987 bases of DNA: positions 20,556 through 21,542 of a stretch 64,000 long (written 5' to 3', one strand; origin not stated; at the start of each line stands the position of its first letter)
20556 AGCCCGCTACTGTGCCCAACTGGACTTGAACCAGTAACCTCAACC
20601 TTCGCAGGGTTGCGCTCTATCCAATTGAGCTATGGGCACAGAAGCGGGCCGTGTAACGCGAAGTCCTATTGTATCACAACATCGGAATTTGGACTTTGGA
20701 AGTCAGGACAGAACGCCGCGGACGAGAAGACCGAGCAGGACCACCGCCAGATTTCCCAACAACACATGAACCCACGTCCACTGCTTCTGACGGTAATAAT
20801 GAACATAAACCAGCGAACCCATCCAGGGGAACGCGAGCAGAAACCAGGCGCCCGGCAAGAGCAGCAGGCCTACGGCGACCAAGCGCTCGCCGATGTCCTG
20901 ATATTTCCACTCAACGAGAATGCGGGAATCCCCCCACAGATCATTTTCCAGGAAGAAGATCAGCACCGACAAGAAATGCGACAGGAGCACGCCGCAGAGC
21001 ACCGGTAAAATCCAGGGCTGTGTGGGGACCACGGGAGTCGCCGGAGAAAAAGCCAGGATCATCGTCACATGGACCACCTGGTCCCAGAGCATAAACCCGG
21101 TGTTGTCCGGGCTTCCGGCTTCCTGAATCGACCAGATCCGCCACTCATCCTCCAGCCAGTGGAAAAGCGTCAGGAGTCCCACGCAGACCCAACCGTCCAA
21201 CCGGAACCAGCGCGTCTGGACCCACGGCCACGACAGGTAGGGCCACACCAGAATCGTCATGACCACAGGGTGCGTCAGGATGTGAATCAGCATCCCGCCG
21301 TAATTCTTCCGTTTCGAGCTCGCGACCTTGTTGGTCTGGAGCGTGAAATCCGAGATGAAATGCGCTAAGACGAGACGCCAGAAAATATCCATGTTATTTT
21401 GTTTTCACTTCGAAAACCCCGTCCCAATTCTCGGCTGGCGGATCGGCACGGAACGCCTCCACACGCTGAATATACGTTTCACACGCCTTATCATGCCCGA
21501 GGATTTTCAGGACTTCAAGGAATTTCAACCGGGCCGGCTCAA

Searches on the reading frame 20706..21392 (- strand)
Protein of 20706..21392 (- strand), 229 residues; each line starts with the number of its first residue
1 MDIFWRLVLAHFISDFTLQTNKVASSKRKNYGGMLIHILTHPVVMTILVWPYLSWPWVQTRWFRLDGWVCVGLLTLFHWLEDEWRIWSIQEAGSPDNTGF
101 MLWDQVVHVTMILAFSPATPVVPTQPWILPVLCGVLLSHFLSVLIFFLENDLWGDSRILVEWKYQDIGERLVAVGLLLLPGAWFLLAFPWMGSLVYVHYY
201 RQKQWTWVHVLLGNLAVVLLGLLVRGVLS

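Call 11: search_protein_families(library=pfam, proteins=[window:20706-21392:-])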
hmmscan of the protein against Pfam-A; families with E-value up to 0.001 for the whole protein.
window:20706-21392:- (229 aa): 1 family
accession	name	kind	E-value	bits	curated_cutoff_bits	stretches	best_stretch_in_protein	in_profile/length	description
PF11750.13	DUF3307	-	5.9e-13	49.4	23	1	3-116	1-106/127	Protein of unknown function (DUF3307)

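Call 12: find_encoding_contigs(protein=window:20706-21392:-, flank=10000, max_places=10)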
Protein window:20706-21392:- (229 aa): 1 contig read that carries it; 1 place shown.
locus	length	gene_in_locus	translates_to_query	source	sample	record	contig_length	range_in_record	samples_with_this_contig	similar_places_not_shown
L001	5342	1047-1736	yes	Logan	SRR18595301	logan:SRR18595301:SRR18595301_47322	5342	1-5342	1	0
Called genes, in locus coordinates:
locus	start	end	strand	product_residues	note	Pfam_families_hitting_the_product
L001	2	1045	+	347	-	?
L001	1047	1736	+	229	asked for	PF11750:DUF3307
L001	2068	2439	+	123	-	PF00072:Response_reg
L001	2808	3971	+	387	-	-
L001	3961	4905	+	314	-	PF01297:ZnuA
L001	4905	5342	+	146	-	?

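Call 14: find_homologous_proteins(query=window:20706-21392:-)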
Query window:20706-21392:- (229 aa): 132 proteins with E <= 0.001 among 2117 candidates; the best 120 are listed.
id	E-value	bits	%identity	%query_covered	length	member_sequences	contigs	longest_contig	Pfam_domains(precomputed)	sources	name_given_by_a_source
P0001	3.3e-151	520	100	100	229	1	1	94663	PF11750.14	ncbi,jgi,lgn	ncbi:MAG: DUF3307 domain-containing protein [Elusimicrobiota bacterium]|jgi:hypothetical protein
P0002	1.9e-106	374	72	95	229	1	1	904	PF11750.14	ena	-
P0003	5.5e-105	369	70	95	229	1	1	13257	PF11750.14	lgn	-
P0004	2.3e-104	367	71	100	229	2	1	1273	PF11750.14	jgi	-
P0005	1.6e-103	364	68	95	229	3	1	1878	PF11750.14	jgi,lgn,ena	-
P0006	3.6e-103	363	68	100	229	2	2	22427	PF11750.14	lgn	-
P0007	5.1e-102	359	69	100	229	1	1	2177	PF11750.14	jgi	-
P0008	2.2e-101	357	67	95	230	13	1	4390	PF11750.14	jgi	jgi:hypothetical protein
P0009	8.7e-101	355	67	100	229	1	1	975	PF11750.14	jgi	jgi:hypothetical protein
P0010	1.2e-100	354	67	100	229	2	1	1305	PF11750.14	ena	-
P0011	1.9e-100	354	69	100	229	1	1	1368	PF11750.14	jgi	-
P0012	2.0e-100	354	66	100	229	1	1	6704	PF11750.14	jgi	-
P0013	3.7e-100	353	64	95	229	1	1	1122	PF11750.14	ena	-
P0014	1.8e-99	351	67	95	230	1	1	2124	PF11750.14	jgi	-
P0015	2.2e-99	350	67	95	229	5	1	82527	PF11750.14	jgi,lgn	-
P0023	4.0e-97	343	66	100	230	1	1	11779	PF11750.14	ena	-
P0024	9.4e-97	342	67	100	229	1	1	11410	PF11750.14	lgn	-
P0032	2.8e-95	337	64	95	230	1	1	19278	PF11750.14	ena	-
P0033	5.7e-95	336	66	95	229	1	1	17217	PF11750.14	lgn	-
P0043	6.1e-93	329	62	100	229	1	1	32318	PF11750.14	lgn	-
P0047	4.0e-92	327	62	100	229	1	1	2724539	PF11750.14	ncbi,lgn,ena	-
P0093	4.2e-63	231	49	100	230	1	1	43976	PF11750.14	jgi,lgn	-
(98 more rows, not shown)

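Call 16: find_related_loci(query=A2, collection=genome_contigs, flank=4000)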
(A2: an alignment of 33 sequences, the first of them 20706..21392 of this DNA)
Query A2 (229 aa) in genome_contigs; peptide patterns used: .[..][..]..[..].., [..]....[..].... (x = any residue, [..] = any of these).
115 stretches matched a pattern; 72 encode a relative of the query (tblastn E <= 1e-3); 71 distinct loci.
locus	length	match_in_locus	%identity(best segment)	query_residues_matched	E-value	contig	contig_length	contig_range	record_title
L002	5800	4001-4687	62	1-229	2e-98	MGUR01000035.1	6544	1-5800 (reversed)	MAG: Elusimicrobia bacterium RIFCSPLOWO2_01_FULL_59_12 rifcsplowo2_01_scaffold_33990, whole genome shotgun sequence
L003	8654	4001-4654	66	1-218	8e-97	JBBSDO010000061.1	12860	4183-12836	MAG: Elusimicrobiota bacterium isolate LS1_sbin.10 LS1_sbin.10_K_255777_L_12860_cov_9.0000, whole genome shotgun sequenc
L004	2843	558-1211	64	1-218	3e-95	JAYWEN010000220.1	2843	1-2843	MAG: Elusimicrobiota bacterium isolate GL98_DN_concoct_111 GL98_DN_concoct_111_219, whole genome shotgun sequence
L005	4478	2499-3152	68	1-218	6e-93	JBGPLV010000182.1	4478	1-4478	MAG: Elusimicrobiota bacterium isolate OBJ_0618_7090110_253 k141_5728543_length_4478_cov_9.0000, whole genome shotgun se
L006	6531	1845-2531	60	1-229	3e-90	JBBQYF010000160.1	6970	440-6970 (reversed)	MAG: Elusimicrobiota bacterium isolate Co_metawrap_2151 Cmw_2151_k141_5762572_length_6970_cov_6.0000, whole genome shotg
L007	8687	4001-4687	62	1-229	3e-89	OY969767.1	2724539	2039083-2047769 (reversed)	MAG: uncultured Elusimicrobia bacterium isolate MFD00032.bin.c.1 genome assembly, chromosome: 1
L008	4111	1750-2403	62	1-218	9e-84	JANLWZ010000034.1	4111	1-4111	MAG: Elusimicrobiota bacterium isolate OTE_20_metabat_165_sub OTE_20_k141_17160, whole genome shotgun sequence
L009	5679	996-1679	55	1-228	3e-80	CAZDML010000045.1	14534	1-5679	MAG TPA_asm: uncultured Elusimicrobia sp. isolate SRP189682_co1_70 genome assembly, contig: NODE_8755_length_14534_cov_4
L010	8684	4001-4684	46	1-228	2e-63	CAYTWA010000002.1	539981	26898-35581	MAG TPA_asm: uncultured Elusimicrobia sp. isolate SRP150892_co2_137 genome assembly, contig: NODE_4_length_539981_cov_13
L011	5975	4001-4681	42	1-225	5e-54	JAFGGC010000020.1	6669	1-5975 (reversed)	MAG: Endomicrobiales bacterium isolate Zod_Metabat.1366 k87_5204255, whole genome shotgun sequence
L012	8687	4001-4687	42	3-227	1e-53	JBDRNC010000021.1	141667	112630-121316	MAG: Elusimicrobiota bacterium isolate MEGAHIT-group-1.866 k141_1147870, whole genome shotgun sequence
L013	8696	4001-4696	42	1-225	3e-53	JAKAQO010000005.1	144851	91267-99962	MAG: bacterium isolate YF2.bin79 NODE_57_length_144851_cov_5.170186, whole genome shotgun sequence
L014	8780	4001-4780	37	1-225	7e-53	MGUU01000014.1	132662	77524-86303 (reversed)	MAG: Elusimicrobia bacterium RIFCSPLOWO2_02_FULL_39_32 rifcsplowo2_02_scaffold_29, whole genome shotgun sequence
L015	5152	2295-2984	38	1-229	4e-52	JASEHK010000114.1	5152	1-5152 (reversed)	MAG: Endomicrobiia bacterium isolate Yes70-21 NODE_114_length_5152_cov_3.864430, whole genome shotgun sequence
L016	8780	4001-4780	37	1-225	3e-52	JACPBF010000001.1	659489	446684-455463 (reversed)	MAG: Elusimicrobia bacterium isolate NC_groundwater_250_Ag_S-0.2um_38_13 S5_GD2017_2_S2_scaffold_25, whole genome shotgu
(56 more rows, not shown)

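Call 30: find_related_loci(query=A2, collection=metagenome_contigs, flank=3000)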
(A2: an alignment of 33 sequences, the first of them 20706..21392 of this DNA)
Query A2 (229 aa) in metagenome_contigs; peptide patterns used: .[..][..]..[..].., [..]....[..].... (x = any residue, [..] = any of these).
182 stretches matched a pattern; 93 encode a relative of the query (tblastn E <= 1e-3); the best 80 are kept; 80 distinct loci.
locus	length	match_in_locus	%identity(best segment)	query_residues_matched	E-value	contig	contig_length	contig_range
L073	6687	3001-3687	69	1-229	4e-108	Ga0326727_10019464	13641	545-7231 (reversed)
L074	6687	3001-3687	69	1-229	4e-108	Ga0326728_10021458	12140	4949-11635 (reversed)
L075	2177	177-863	69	1-229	2e-109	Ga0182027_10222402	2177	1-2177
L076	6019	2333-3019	66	1-229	3e-103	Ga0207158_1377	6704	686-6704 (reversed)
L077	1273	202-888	71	1-229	3e-108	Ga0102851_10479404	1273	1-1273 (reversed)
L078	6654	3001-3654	67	1-218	5e-100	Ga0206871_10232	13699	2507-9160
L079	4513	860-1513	67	1-218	2e-98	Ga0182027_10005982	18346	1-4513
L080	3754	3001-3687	62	1-229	7e-99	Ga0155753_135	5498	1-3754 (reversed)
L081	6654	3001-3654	67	1-218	4e-98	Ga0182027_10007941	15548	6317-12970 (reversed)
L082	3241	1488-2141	66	1-218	1e-99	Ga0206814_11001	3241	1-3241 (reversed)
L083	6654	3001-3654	67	1-218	1e-97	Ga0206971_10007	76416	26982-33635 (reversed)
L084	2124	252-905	67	1-218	9e-102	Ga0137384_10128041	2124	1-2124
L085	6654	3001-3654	67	1-218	2e-97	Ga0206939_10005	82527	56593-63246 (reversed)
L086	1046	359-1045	67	1-229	1e-105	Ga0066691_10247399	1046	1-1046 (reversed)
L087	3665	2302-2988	65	1-229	4e-97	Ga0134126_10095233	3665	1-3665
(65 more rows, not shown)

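Call 46: find_encoding_contigs(protein=P0003, flank=4000, max_places=3)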
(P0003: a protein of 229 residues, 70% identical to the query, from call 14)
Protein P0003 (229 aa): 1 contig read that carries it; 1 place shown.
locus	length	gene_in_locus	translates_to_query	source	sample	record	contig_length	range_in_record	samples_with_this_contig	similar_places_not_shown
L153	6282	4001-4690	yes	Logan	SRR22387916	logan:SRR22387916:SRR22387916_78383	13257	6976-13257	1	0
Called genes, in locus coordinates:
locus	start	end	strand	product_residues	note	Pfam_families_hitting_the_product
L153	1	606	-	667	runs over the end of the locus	PF00027:cNMP_binding, PF01734:Patatin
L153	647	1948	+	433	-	PF13393:tRNA-synt_His, PF00587:tRNA-synt_2b, PF03129:HGTP_anticodon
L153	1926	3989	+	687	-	PF05226:CHASE2, PF00211:Guanylate_cyc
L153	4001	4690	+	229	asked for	PF11750:DUF3307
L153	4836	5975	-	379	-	PF07690:MFS_1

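Call 47: find_encoding_contigs(protein=P0006, flank=4000, max_places=3)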
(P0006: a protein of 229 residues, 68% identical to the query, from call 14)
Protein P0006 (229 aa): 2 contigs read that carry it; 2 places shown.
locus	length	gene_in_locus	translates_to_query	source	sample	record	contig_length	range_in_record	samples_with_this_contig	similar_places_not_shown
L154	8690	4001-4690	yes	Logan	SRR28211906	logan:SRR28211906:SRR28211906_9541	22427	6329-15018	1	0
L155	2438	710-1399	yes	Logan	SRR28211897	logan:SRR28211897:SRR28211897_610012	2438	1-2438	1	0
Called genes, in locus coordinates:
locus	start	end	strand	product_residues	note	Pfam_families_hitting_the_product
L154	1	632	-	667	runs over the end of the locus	PF00027:cNMP_binding, PF01734:Patatin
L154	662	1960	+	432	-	PF00152:tRNA-synt_2 (faint), PF13393:tRNA-synt_His, PF00587:tRNA-synt_2b, PF13393:tRNA-synt_His, PF03129:HGTP_anticodon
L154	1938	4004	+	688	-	PF05226:CHASE2, PF00211:Guanylate_cyc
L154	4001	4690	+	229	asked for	PF11750:DUF3307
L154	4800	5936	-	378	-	PF07690:MFS_1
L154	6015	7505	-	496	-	PF00989:PAS (weak), PF13426:PAS_9, PF08447:PAS_3, PF00989:PAS (weak), PF13426:PAS_9 (weak), PF08447:PAS_3, PF00512:HisKA, PF02518:HATPase_c, +2 more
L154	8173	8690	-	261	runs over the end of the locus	PF13485:Peptidase_MA_2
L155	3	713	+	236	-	?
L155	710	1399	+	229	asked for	PF11750:DUF3307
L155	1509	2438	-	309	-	?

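Call 48: find_encoding_contigs(protein=P0002, flank=4000, max_places=3)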
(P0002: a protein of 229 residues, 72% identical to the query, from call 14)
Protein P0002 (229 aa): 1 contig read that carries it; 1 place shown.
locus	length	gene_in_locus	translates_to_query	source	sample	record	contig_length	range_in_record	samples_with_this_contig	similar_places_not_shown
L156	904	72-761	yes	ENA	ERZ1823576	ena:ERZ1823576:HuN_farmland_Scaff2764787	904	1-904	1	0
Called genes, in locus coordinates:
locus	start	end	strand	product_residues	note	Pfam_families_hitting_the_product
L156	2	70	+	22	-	?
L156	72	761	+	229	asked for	PF11750:DUF3307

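Call 49: find_encoding_contigs(protein=P0024, flank=4000, max_places=3)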
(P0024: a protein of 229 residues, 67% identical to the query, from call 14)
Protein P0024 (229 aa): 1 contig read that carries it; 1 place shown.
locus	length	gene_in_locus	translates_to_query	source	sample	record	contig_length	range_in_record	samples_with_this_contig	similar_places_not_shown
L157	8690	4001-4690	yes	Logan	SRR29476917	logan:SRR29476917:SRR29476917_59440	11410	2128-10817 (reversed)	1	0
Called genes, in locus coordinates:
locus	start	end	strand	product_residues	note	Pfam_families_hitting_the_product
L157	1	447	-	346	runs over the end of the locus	?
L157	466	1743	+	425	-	PF13393:tRNA-synt_His, PF00587:tRNA-synt_2b, PF03129:HGTP_anticodon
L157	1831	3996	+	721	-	PF05226:CHASE2, PF00211:Guanylate_cyc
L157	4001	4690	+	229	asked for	PF11750:DUF3307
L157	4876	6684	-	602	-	-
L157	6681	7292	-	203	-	PF08003:Methyltransf_9 (weak), PF13489:Methyltransf_23, PF13847:Methyltransf_31, PF13649:Methyltransf_25, PF08241:Methyltransf_11, PF08242:Methyltransf_12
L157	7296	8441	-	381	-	PF00155:Aminotran_1_2 (weak), PF01041:DegT_DnrJ_EryC1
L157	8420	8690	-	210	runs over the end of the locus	PF00551:Formyl_trans_N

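Call 56: find_encoding_contigs(protein=P0033, flank=3000, max_places=3)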
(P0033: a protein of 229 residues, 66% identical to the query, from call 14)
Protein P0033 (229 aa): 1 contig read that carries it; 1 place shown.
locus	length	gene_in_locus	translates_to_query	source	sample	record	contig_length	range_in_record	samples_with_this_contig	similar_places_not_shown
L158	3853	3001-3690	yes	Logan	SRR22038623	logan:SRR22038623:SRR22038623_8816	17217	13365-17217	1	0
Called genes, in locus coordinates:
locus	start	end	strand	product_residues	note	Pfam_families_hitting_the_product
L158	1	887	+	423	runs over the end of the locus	PF00152:tRNA-synt_2 (faint), PF01409:tRNA-synt_2d (faint), PF13393:tRNA-synt_His, PF00587:tRNA-synt_2b, PF03129:HGTP_anticodon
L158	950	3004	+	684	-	PF05226:CHASE2, PF00211:Guanylate_cyc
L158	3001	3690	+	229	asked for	PF11750:DUF3307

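Call 57: find_encoding_contigs(protein=P0023, flank=3000, max_places=3)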
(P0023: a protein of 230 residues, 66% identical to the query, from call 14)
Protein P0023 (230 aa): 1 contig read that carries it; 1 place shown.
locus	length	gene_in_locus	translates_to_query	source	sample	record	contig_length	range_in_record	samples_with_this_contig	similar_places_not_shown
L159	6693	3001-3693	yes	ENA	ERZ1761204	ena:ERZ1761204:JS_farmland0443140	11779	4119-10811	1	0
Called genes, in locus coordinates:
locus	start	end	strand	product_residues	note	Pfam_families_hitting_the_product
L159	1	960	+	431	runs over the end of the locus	PF01409:tRNA-synt_2d (faint), PF13393:tRNA-synt_His, PF00587:tRNA-synt_2b, PF03129:HGTP_anticodon (weak)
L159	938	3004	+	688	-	PF05226:CHASE2, PF00211:Guanylate_cyc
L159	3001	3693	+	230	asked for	PF11750:DUF3307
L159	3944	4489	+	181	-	PF00583:Acetyltransf_1, PF13673:Acetyltransf_10, PF13508:Acetyltransf_7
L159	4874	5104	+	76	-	-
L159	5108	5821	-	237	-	PF00535:Glycos_transf_2, PF10111:Glyco_tranf_2_2 (faint), PF13641:Glyco_tranf_2_3 (weak)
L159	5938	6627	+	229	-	-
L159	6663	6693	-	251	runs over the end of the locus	PF13485:Peptidase_MA_2 (weak)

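Call 58: find_encoding_contigs(protein=P0032, flank=3000, max_places=3)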
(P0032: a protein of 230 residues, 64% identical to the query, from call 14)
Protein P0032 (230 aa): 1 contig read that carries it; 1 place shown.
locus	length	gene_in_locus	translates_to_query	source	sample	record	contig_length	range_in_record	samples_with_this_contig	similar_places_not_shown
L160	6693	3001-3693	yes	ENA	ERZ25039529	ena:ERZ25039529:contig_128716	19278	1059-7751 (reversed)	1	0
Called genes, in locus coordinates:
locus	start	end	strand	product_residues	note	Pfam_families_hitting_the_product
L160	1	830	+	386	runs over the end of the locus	PF13393:tRNA-synt_His, PF00587:tRNA-synt_2b, PF13393:tRNA-synt_His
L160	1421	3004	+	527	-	PF05226:CHASE2, PF00211:Guanylate_cyc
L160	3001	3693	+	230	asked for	PF11750:DUF3307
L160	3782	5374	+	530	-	-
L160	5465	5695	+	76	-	-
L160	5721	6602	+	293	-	-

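Call 59: find_encoding_contigs(protein=P0043, flank=3000, max_places=3)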
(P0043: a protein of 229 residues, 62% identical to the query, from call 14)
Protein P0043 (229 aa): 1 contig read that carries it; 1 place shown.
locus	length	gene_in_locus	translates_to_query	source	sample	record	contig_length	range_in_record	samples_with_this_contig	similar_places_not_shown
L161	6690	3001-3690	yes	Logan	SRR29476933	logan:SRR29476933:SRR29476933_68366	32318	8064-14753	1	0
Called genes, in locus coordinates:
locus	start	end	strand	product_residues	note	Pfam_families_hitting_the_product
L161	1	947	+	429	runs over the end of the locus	PF13393:tRNA-synt_His, PF00587:tRNA-synt_2b, PF13393:tRNA-synt_His, PF03129:HGTP_anticodon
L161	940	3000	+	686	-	PF05226:CHASE2, PF00211:Guanylate_cyc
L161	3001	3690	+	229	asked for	PF11750:DUF3307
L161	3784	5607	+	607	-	PF13229:Beta_helix (weak)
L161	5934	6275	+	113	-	PF01022:HTH_5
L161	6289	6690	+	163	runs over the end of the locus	PF01451:LMWPc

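Call 62: find_encoding_contigs(protein=P0093, flank=10000, max_places=2)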
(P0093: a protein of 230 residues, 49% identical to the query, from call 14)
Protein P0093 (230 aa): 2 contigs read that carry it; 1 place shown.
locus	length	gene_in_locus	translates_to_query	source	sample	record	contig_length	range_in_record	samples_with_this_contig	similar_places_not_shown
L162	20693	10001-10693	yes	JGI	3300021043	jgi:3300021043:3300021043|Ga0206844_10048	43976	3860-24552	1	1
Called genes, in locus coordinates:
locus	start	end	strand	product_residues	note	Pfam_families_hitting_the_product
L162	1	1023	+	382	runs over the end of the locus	PF00072:Response_reg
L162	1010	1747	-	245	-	PF00512:HisKA (weak), PF02518:HATPase_c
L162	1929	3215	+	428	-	-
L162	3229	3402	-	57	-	-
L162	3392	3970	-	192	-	PF06414:Zeta_toxin (faint), PF13671:AAA_33 (weak)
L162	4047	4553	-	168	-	PF10543:ORF6N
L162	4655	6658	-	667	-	PF00027:cNMP_binding, PF01734:Patatin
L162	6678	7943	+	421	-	PF13393:tRNA-synt_His, PF00587:tRNA-synt_2b, PF03129:HGTP_anticodon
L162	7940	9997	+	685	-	PF05226:CHASE2, PF00211:Guanylate_cyc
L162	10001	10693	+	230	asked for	PF11750:DUF3307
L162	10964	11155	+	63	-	-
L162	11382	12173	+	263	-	PF00226:DnaJ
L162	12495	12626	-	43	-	-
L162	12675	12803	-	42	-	-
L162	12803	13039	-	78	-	-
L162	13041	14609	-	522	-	-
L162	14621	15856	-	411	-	-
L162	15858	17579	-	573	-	-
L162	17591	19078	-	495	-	-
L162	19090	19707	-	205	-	-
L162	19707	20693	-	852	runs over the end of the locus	-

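Call 64: search_protein_families(library=phrogs, proteins=[L162:13044-14609:-, L162:14624-15856:-, L162:15861-17579:-, L162:17594-19078:-, L162:19093-19707:-, L162:12806-13039:-, L162:11382-12170:+], max_evalue=0.001)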
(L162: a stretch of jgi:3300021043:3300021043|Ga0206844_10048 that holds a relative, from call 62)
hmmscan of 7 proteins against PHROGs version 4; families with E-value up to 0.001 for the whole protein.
L162:13044-14609:- (522 aa): 0 families

L162:14624-15856:- (411 aa): 0 families

L162:15861-17579:- (573 aa): 1 family
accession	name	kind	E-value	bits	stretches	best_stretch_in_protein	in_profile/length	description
phrog_6922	-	unknown function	2.3e-06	27.6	1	9-44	341-376/768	-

L162:17594-19078:- (495 aa): 0 families

L162:19093-19707:- (205 aa): 0 families

L162:12806-13039:- (78 aa): 0 families

L162:11382-12170:+ (263 aa): 6 families
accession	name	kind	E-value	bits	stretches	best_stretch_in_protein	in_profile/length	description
phrog_14336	-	unknown function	2.1e-14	54.7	1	4-69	6-70/363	-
phrog_31004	-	unknown function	3.2e-10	41.5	1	3-56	2-55/156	-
phrog_15863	-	unknown function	5.4e-07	30.2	1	14-64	154-203/312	-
phrog_13942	-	unknown function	3.4e-06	27.6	1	5-58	18-67/336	-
phrog_9210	-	unknown function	0.0001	23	1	5-55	152-199/204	-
phrog_11153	-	unknown function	0.00031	21.5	1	4-43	7-46/337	-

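Call 73: find_encoding_contigs(protein=P0047, flank=10000, max_places=2)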
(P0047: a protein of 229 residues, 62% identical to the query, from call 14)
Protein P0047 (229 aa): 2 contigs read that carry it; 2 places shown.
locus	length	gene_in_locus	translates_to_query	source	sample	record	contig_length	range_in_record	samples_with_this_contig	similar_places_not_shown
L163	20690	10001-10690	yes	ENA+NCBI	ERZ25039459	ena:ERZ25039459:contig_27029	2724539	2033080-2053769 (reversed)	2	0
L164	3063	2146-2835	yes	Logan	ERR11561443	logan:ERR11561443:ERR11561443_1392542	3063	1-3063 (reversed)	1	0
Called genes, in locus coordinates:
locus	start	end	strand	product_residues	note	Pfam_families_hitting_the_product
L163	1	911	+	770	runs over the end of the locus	-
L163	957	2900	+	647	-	-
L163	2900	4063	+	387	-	-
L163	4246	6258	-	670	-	PF00027:cNMP_binding, PF01734:Patatin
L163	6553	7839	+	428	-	PF01409:tRNA-synt_2d (faint), PF13393:tRNA-synt_His, PF00152:tRNA-synt_2 (faint), PF00587:tRNA-synt_2b, PF03129:HGTP_anticodon (weak)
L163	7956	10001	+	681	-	PF05226:CHASE2, PF00211:Guanylate_cyc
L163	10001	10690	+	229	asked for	PF11750:DUF3307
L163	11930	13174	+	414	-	-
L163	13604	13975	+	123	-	PF13698:DUF4156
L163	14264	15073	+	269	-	PF17761:DUF1016_N, PF06250:YhcG_C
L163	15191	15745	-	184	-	-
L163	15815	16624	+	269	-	PF17761:DUF1016_N, PF06250:YhcG_C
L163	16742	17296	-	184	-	-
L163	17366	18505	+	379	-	PF17761:DUF1016_N, PF06250:YhcG_C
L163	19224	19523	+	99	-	-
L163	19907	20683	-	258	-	-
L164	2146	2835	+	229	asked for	PF11750:DUF3307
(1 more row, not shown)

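Call 88: search_protein_families(library=pfam, alignment_id=A3, max_evalue=0.00001)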
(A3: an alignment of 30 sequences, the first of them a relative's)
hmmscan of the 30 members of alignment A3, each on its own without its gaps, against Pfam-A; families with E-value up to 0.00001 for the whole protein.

A. member 1, L002:4717-5541:- (275 aa): 0 families

B. families by the number of members that match (of 30 scanned): 41 families (the first 25 are shown)
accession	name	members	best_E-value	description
PF02518.31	HATPase_c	4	1.9e-28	Histidine kinase-, DNA gyrase B-, and HSP90-like ATPase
PF00512.31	HisKA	3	1.5e-14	His Kinase A (phospho-acceptor) domain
PF07690.21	MFS_1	2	5.8e-40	Major Facilitator Superfamily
PF00072.30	Response_reg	2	3.7e-33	Response regulator receiver domain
PF13230.11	GATase_4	2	1.4e-22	Glutamine amidotransferases class-II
PF04542.20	Sigma70_r2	2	1.7e-16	Sigma-70 region 2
PF08281.18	Sigma70_r4_2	2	1.2e-15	Sigma-70, region 4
PF08448.16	PAS_4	2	1.1e-10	PAS fold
PF13426.13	PAS_9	2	1.1e-09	PAS domain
PF04545.22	Sigma70_r4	2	2.6e-08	Sigma-70, region 4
PF13485.12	Peptidase_MA_2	2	1.8e-07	Peptidase MA superfamily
PF13522.11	GATase_6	2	4.3e-07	Glutamine amidotransferase domain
PF11737.13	DUF3300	1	1.3e-70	Protein of unknown function (DUF3300)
PF01758.21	SBF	1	2.9e-59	Sodium Bile acid symporter family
PF12345.13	DUF3641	1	1e-57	Protein of unknown function (DUF3641)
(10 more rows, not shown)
